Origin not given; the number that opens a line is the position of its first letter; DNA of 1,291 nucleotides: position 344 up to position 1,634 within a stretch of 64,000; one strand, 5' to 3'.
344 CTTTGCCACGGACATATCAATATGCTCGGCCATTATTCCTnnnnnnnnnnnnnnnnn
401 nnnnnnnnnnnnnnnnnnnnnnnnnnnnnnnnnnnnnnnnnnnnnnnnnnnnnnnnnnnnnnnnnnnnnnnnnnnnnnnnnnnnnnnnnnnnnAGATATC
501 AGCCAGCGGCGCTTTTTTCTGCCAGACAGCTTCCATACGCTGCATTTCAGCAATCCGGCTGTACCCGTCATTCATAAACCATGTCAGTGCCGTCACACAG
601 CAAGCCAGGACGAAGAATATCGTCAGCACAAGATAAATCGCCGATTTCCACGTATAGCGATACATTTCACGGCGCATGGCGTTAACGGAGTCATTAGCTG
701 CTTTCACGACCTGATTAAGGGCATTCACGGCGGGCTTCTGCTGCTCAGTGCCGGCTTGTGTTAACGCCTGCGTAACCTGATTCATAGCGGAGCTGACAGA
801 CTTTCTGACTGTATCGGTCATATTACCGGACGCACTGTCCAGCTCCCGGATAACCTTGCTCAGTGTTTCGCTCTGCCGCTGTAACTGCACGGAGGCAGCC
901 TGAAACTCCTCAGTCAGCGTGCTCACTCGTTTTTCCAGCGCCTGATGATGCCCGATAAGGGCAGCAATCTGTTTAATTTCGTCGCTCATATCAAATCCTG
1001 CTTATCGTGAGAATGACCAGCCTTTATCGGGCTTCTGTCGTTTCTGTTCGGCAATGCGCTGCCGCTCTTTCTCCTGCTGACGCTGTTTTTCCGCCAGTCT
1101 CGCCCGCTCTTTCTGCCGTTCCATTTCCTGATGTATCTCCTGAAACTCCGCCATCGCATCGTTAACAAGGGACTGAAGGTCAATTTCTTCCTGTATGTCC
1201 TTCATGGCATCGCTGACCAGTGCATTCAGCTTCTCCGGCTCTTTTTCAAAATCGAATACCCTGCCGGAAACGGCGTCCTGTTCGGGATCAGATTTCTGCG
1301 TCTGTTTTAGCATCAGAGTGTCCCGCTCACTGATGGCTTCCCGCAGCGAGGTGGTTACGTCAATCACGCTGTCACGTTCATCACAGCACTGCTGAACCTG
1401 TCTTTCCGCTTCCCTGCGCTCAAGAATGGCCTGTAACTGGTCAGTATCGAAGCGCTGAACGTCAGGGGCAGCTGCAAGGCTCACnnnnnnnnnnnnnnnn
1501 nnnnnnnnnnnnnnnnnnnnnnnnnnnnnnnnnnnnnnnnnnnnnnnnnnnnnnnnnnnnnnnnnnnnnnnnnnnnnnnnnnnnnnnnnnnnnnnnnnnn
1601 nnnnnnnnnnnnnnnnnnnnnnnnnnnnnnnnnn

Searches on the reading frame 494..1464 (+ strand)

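Call 32: search_protein_families(library=pfam, proteins=[L002:3509-4624:-, L002:2912-3496:-], max_evalue=0.01)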
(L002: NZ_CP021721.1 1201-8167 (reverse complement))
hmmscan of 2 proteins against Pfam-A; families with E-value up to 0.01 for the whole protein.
L002:3509-4624:- (371 aa): 2 families
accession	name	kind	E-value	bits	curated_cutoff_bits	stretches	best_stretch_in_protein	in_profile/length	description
PF03389.21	MobA_MobL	-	9.5e-33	114.3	26.7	1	21-218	18-217/224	MobA/MobL family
PF03432.20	Relaxase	-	0.0027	18.4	24.6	0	33-134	6-104/132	MobA/VirD2-like, nuclease domain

L002:2912-3496:- (194 aa): 5 families
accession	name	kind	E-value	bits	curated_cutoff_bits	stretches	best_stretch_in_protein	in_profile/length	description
PF07798.16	CCDC90-like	-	0.00096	19.5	33.5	1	31-134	72-171/175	Coiled-coil domain-containing protein 90-like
PF24564.1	DUF7605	-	0.004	17.5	27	1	16-119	49-147/183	Domain of unknown function (DUF7605)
PF17107.11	SesA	-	0.0056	17.3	26.3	0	10-76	10-77/122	N-terminal domain on NACHT_NTPase and P-loop NTPases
PF04610.19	TrbL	-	0.0059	16.8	25.9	1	55-135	42-124/215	TrbL/VirB6 plasmid conjugal transfer protein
PF10498.14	IFT57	-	0.0074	15.7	40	1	7-79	269-342/360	Intra-flagellar transport protein 57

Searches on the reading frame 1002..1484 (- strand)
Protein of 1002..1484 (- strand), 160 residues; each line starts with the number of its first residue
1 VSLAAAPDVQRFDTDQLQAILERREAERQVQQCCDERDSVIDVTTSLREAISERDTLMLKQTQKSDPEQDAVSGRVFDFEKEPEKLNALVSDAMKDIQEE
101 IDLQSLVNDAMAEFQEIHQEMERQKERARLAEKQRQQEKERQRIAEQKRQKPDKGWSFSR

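Call 32: search_protein_families(library=pfam, proteins=[window:1002-1484:-], max_evalue=0.01)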
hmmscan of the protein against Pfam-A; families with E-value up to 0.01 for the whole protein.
window:1002-1484:- (160 aa): 0 families
